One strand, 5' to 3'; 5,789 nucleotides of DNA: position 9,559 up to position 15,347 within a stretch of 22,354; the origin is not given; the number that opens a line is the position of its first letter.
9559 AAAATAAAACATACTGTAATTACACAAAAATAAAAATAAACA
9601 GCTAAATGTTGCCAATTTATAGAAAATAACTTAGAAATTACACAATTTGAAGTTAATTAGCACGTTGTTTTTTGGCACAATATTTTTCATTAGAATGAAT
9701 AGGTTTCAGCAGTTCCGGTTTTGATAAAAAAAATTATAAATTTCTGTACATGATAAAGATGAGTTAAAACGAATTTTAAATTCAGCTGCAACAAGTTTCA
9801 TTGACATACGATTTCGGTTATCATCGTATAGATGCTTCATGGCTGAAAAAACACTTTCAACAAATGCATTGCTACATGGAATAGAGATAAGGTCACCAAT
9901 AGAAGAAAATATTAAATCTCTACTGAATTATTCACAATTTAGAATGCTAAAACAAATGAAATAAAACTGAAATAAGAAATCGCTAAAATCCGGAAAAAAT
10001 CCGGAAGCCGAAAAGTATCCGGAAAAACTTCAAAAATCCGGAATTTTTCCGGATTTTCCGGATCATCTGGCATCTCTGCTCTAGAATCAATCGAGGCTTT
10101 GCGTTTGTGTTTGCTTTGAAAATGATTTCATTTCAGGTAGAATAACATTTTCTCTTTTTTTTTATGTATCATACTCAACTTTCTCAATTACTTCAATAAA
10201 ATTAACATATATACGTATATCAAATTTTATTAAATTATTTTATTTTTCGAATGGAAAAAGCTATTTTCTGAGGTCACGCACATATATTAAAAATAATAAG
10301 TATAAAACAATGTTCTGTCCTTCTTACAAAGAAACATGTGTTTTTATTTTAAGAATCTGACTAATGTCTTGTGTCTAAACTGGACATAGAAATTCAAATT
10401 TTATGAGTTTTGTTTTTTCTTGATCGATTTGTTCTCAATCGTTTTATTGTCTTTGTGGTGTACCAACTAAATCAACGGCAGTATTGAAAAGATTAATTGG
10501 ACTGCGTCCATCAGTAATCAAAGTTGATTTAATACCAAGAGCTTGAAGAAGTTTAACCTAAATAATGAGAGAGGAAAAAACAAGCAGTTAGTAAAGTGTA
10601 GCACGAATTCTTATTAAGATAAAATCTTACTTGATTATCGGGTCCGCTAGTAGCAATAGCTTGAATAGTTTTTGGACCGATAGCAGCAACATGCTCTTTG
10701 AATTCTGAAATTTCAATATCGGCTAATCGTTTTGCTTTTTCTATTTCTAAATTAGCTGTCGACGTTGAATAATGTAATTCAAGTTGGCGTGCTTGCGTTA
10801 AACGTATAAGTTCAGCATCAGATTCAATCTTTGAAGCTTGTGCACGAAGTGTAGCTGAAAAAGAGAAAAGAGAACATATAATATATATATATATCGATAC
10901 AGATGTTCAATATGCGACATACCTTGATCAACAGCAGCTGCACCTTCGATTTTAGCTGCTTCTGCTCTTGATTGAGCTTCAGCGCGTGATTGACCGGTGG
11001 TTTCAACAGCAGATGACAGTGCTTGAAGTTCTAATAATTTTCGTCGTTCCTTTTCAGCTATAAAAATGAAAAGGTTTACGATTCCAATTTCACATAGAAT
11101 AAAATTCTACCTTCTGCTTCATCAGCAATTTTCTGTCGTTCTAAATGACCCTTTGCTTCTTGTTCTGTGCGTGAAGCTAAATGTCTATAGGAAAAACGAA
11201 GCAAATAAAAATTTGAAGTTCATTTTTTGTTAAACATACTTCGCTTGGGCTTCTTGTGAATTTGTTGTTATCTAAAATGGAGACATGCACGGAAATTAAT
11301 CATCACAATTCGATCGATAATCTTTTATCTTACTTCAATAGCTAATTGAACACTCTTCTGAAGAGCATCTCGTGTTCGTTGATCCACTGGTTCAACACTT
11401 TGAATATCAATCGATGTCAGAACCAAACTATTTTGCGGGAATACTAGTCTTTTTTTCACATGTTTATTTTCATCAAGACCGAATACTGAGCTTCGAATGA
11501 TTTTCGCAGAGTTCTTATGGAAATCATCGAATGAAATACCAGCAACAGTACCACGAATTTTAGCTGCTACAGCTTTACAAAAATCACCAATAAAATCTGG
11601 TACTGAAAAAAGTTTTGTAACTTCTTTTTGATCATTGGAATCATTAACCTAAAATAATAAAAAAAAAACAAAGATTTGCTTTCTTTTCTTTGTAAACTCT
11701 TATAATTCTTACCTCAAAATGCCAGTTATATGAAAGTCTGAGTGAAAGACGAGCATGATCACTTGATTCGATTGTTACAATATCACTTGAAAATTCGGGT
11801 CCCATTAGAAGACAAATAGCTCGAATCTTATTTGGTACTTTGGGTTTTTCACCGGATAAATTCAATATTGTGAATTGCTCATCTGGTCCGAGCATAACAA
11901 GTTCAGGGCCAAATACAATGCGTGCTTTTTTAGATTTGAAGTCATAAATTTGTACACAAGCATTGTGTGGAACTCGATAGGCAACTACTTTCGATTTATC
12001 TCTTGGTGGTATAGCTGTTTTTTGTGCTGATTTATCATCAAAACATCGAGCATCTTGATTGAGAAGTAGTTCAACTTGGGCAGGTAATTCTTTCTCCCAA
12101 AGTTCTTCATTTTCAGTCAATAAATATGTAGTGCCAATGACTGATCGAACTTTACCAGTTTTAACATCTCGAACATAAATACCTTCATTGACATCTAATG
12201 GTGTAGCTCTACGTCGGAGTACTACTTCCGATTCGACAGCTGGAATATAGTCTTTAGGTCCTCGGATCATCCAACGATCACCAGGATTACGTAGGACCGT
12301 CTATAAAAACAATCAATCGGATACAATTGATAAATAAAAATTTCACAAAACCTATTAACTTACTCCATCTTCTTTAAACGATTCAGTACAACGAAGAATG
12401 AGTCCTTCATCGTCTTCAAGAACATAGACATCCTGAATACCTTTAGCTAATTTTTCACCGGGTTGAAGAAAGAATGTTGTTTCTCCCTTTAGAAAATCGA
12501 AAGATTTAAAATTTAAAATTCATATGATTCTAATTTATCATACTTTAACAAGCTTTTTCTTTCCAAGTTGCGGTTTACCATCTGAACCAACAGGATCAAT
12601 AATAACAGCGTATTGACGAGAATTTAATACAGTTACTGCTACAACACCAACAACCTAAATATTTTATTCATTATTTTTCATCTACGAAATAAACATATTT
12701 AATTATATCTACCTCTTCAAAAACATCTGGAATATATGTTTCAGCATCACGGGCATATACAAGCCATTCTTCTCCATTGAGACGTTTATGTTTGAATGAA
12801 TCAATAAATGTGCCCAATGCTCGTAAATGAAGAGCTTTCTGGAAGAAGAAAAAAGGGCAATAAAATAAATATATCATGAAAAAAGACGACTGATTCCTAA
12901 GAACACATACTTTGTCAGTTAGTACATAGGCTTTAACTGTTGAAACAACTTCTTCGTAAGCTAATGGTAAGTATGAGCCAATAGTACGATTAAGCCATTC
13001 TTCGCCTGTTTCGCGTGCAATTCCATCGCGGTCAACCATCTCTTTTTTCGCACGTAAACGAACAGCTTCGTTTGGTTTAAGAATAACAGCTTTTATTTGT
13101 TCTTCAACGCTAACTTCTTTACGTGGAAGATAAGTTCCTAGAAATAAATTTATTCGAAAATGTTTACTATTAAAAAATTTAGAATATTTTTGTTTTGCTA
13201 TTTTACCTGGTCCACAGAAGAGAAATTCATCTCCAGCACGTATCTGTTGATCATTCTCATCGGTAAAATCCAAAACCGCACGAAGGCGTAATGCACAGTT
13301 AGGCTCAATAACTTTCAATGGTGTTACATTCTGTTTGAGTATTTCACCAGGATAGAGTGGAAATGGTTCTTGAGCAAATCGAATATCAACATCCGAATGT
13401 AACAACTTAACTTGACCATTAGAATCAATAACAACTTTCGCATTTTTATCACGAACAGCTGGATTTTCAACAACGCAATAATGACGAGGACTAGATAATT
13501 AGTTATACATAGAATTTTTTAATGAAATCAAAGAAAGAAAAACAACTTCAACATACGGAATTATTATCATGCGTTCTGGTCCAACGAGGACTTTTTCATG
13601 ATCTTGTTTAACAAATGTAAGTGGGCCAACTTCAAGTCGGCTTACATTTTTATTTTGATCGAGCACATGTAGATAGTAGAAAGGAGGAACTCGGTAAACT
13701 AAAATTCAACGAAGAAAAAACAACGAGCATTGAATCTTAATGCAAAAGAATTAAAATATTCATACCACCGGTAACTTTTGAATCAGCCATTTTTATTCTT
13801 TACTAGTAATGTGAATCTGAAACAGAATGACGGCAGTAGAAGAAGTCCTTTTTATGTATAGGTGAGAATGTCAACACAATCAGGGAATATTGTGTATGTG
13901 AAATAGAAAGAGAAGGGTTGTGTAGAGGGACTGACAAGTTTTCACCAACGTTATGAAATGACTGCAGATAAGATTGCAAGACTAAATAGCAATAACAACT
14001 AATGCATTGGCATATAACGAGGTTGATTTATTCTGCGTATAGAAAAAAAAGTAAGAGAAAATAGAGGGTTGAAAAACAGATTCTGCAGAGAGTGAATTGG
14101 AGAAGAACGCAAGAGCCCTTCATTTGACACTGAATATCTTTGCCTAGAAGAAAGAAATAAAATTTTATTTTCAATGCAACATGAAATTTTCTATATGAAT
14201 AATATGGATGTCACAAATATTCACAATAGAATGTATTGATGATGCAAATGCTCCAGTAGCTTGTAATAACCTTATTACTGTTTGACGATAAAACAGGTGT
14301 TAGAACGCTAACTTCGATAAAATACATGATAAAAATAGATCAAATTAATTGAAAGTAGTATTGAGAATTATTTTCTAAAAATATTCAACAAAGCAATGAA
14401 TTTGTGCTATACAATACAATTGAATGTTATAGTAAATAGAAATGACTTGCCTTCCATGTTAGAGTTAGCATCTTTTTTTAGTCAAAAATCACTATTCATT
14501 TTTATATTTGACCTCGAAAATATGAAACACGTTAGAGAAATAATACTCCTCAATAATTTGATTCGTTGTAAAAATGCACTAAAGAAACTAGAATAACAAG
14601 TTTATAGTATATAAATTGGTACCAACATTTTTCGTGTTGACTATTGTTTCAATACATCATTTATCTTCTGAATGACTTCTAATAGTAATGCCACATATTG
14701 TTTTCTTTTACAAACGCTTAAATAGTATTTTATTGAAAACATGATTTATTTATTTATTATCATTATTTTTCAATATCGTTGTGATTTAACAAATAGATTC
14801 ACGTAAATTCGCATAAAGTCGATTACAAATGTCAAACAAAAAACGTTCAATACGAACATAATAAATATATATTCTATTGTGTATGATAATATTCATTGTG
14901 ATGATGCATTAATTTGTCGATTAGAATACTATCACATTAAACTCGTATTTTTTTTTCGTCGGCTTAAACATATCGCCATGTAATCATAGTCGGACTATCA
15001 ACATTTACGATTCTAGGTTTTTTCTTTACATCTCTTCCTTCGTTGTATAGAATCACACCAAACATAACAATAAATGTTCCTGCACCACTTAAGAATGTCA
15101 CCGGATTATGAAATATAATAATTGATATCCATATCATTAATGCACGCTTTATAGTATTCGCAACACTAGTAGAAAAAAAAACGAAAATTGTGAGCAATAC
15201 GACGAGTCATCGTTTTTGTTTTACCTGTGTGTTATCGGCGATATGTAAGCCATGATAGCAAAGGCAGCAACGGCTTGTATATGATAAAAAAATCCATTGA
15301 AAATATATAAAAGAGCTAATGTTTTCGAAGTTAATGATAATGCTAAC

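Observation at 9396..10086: Intact hAT-type MITE with perfect 8-bp TSD sitting exactly between the two converging MVP genes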

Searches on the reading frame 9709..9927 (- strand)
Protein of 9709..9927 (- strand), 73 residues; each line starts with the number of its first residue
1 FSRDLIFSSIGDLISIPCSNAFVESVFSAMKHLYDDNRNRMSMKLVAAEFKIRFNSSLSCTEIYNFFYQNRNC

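Call 8: search_protein_families(library=pfam, proteins=[window:9709-9927:-], max_evalue=10)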
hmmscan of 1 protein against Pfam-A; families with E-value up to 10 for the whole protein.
seq(73 aa): 1 family
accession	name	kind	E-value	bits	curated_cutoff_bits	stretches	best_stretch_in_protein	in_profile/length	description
PF05699.19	Dimer_Tnp_hAT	-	1.3e-06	28.6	21.4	1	12-48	40-76/84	hAT family C-terminal dimerisation region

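Call 11: find_homologous_proteins(query=window:9709-9927:-, max_evalue=0.01)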
Query seq(73 aa) (73 aa): 7 proteins with E <= 0.01 among 7 candidates.
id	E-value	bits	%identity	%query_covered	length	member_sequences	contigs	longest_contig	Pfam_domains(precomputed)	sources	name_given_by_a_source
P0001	6.4e-32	126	94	89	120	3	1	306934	PF05699.20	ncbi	ncbi:unnamed protein product [Rotaria magnacalcarata]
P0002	3.0e-21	92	79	79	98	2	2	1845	PF05699.20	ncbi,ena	-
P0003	6.7e-21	91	79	77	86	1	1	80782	-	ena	-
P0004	5.4e-20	88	79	73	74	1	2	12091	PF05699.20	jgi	jgi:hypothetical protein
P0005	7.0e-20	88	74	79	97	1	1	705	PF05699.20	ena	-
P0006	3.3e-11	61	82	52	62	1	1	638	-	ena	-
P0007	1.4e-6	46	96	37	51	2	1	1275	-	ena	-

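Call 14: find_encoding_contigs(protein=P0001, flank=5000, max_places=6)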
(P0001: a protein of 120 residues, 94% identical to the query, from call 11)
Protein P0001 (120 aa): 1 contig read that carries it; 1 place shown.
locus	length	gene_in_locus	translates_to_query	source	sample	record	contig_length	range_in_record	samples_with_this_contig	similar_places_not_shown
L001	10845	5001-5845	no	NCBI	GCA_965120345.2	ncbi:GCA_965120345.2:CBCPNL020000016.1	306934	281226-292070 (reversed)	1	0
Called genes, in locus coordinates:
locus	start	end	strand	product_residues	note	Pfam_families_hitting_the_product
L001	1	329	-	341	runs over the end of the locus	PF00335:Tetraspanin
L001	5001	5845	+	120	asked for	PF05699:Dimer_Tnp_hAT (weak)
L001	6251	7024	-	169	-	-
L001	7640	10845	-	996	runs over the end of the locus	PF08266:Cadherin_2 (faint), PF25374:Cadherin_FAT4_N (faint), PF28393:Ig_Cad99C_N (faint), PF00028:Cadherin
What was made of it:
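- Sister copies sit in unrelated contexts (call 14).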

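Call 16: find_encoding_contigs(protein=P0003, flank=6000, max_places=4)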
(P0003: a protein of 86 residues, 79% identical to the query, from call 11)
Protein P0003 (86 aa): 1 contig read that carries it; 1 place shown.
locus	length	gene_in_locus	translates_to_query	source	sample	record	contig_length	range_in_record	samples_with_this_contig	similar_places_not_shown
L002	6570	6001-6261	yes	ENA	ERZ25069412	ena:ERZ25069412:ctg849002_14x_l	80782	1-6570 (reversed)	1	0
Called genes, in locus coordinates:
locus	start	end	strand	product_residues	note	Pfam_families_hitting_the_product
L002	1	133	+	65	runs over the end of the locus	-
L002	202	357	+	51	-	-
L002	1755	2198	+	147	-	-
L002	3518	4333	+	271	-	PF13359:DDE_Tnp_4 (weak)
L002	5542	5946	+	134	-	-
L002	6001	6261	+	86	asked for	-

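Call 17: find_encoding_contigs(protein=P0004, flank=6000, max_places=4)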
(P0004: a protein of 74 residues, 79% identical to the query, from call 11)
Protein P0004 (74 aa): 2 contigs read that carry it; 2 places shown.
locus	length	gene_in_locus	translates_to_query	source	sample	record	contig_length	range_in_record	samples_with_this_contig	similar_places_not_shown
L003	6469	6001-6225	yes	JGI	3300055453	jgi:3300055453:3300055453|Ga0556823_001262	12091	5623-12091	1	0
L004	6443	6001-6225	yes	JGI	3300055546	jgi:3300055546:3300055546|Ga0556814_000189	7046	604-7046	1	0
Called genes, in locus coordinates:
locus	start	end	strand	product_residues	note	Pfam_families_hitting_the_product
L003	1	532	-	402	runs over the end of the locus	PF02458:Transferase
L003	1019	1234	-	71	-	PF00080:Sod_Cu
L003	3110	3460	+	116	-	PF15657:Tox-HNH-EHHH (weak)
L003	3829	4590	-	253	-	PF13489:Methyltransf_23 (weak), PF08241:Methyltransf_11, PF08242:Methyltransf_12 (weak), PF13649:Methyltransf_25, PF13847:Methyltransf_31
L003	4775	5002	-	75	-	-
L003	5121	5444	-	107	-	-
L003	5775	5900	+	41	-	-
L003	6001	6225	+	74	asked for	PF05699:Dimer_Tnp_hAT (weak)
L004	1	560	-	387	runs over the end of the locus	?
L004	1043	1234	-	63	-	-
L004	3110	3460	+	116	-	PF15657:Tox-HNH-EHHH (weak)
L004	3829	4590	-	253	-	PF13489:Methyltransf_23 (weak), PF08241:Methyltransf_11, PF08242:Methyltransf_12 (weak), PF13649:Methyltransf_25, PF13847:Methyltransf_31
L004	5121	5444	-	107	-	-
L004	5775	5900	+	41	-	-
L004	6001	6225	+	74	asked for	PF05699:Dimer_Tnp_hAT (weak)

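Call 40: list_cluster_members(proteins=[P0001, P0007, P0020, P0009])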
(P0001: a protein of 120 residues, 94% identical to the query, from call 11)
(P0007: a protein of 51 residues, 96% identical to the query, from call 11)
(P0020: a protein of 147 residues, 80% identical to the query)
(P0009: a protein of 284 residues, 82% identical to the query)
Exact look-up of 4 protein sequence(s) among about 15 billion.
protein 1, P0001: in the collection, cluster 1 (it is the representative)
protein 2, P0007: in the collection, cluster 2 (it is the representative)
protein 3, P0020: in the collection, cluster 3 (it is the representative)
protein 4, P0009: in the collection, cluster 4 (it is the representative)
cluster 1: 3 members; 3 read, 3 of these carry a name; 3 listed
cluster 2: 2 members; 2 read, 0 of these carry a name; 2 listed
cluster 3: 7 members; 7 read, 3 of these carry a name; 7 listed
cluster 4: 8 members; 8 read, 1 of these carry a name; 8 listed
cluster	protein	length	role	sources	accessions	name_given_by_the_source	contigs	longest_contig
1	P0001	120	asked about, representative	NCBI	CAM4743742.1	unnamed protein product [Rotaria magnacalcarata]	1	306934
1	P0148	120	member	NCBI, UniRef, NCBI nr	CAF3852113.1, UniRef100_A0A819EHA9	unnamed protein product [Rotaria magnacalcarata] | HAT C-terminal dimerisation domain-containing protein n=1 Tax=Rotaria magnacalcarata ...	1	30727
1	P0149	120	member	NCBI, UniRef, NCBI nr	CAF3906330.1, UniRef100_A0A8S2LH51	unnamed protein product [Rotaria magnacalcarata] | Uncharacterized protein n=1 Tax=Rotaria magnacalcarata TaxID=392030 RepID=A0A8S2LH51_9BILA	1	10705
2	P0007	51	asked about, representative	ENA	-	-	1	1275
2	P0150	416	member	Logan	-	-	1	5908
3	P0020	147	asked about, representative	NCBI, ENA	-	-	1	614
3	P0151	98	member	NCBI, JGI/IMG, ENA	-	hypothetical protein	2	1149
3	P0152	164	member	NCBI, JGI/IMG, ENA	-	hypothetical protein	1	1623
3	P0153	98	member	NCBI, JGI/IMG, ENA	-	hypothetical protein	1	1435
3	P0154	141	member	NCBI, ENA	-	-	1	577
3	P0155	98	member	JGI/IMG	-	-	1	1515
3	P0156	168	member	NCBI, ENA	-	-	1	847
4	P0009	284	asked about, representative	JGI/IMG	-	-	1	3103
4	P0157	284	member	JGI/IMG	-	hypothetical protein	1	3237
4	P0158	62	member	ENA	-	-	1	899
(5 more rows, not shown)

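Call 42: find_encoding_contigs(protein=P0150, flank=6000, max_places=4)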
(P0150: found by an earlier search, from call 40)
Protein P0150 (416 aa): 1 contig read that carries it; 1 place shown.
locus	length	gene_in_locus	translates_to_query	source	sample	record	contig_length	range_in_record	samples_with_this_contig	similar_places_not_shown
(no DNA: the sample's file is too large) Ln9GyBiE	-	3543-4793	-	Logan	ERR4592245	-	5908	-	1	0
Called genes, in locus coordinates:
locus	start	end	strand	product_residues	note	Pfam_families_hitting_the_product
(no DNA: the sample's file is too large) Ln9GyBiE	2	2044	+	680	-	?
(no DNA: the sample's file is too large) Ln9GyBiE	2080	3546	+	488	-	PF14522:Cytochrome_C7 (faint), PF09698:GSu_C4xC__C2xCH (weak)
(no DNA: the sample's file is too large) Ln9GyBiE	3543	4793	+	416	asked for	-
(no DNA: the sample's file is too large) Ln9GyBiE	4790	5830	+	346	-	PF22113:Mtrc-MtrF_II-IV_dom (faint), PF14522:Cytochrome_C7 (weak)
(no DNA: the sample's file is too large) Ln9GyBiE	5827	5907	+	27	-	?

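Call 54: find_encoding_contigs(protein=P0007, flank=3000, max_places=4)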
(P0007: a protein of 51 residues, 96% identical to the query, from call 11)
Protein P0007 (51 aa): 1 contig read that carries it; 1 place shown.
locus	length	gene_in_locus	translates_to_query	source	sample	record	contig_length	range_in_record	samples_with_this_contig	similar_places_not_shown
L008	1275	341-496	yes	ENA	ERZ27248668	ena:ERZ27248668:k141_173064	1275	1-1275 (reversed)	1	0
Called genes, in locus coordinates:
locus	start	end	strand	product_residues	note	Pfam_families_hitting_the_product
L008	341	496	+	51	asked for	-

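Call 55: find_encoding_contigs(protein=P0002, flank=3000, max_places=4)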
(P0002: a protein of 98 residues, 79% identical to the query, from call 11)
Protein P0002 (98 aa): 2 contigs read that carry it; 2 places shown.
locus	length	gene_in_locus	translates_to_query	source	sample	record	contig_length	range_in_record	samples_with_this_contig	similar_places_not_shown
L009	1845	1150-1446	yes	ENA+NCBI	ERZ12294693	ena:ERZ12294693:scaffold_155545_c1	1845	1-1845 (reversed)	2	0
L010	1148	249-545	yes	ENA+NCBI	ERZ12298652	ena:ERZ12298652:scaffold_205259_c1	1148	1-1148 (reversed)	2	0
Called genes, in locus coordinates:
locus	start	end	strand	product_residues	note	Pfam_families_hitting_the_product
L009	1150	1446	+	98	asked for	PF05699:Dimer_Tnp_hAT (weak)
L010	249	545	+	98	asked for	PF05699:Dimer_Tnp_hAT (weak)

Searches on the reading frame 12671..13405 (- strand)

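Call 79: search_protein_families(library=pfam, proteins=[window:12671-13405:-], max_evalue=0.001)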
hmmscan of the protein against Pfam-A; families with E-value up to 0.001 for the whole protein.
window:12671-13405:- (244 aa): 2 families
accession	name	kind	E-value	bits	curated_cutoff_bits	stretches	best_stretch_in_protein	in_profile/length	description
PF01505.23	Vault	-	6.1e-42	141.8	27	3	108-147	2-41/42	Major Vault Protein repeat domain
PF17794.6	Vault_2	-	8.5e-07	29.8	23.6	1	3-27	36-60/60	Major Vault Protein repeat domain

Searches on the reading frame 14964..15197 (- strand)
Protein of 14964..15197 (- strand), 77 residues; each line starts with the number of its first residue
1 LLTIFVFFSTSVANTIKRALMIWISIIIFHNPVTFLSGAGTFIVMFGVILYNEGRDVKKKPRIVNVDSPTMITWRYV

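Call 79: search_protein_families(library=pfam, proteins=[window:14964-15197:-], max_evalue=0.001)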
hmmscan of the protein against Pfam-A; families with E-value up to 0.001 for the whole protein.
window:14964-15197:- (77 aa): 2 families
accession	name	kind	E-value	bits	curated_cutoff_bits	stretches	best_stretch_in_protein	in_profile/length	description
PF03151.22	TPT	-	6.4e-12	45.9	30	1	9-52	248-291/291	Triose-phosphate Transporter family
PF08449.17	UAA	-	4e-05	23.4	26.2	1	11-53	267-309/311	UAA transporter family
